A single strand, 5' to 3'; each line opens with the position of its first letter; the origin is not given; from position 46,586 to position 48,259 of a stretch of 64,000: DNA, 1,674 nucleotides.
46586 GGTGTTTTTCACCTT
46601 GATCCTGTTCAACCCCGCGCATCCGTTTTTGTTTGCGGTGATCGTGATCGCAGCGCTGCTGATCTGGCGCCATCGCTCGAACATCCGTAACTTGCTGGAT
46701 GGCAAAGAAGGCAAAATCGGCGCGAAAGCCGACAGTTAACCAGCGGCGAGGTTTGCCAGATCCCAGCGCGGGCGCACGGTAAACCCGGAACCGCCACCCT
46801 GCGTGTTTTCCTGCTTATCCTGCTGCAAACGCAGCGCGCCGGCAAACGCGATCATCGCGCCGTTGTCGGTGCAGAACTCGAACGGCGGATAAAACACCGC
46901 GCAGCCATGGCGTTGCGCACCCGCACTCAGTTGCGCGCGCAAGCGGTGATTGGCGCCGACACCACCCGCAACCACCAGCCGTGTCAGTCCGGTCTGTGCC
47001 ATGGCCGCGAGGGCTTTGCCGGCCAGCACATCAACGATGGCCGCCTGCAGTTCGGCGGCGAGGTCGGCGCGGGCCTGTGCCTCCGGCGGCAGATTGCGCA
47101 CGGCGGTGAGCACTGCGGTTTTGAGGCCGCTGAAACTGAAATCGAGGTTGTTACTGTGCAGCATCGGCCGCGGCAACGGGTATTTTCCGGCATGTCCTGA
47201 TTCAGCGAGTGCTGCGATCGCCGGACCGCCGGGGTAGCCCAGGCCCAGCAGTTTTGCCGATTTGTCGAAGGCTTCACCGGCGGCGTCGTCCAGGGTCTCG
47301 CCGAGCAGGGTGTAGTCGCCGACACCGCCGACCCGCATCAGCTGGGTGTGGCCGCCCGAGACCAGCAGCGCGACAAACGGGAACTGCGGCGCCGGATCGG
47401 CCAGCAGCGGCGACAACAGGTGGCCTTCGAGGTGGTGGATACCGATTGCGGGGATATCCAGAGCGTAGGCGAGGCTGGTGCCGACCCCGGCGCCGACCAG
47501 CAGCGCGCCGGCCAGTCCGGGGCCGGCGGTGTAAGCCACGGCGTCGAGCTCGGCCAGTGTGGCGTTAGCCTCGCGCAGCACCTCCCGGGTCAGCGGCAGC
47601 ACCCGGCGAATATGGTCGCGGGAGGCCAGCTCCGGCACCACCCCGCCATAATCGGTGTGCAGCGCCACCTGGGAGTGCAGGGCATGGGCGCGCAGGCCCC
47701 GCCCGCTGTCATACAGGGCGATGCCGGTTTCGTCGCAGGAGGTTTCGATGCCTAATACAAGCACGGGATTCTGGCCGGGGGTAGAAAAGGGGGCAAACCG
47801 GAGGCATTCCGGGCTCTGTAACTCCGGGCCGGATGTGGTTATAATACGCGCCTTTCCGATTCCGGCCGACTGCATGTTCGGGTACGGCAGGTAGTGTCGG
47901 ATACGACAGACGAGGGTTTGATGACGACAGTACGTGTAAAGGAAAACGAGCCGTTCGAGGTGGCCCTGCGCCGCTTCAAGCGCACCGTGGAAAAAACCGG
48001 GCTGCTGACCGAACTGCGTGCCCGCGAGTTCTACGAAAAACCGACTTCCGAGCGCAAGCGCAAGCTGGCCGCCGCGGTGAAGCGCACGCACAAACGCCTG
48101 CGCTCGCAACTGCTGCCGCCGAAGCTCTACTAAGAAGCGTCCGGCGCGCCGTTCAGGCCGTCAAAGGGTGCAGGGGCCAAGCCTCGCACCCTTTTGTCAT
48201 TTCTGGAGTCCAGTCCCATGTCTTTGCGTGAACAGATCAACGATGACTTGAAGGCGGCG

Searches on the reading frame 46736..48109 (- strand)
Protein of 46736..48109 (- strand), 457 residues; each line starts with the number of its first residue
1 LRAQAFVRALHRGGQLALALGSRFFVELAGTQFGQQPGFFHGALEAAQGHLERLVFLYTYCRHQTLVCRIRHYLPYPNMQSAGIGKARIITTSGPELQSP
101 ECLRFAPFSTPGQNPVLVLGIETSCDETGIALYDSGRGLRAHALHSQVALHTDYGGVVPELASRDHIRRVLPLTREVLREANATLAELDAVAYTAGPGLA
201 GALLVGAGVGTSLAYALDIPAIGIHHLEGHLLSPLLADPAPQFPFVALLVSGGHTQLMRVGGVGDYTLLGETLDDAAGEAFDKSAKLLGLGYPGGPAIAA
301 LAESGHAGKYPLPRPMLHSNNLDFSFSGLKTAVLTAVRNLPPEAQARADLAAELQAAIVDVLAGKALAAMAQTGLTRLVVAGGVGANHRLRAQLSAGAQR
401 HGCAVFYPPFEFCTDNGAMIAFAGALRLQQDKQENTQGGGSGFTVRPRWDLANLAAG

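Call 21: search_protein_families(library=pfam, proteins=[window:46736-48109:-], max_evalue=0.00001)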
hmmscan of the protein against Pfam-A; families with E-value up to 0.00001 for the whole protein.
window:46736-48109:- (457 aa): 2 families
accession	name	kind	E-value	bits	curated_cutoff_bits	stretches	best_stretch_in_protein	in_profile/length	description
PF00814.31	TsaD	-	5.6e-93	311.9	24.8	1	140-422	3-264/264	tRNA N6-adenosine threonylcarbamoyltransferase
PF22521.2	HypF_C_2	-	5.5e-06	26.8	27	1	335-416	154-235/241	Carbamoyltransferase, Kae1-like Domain, second subdomain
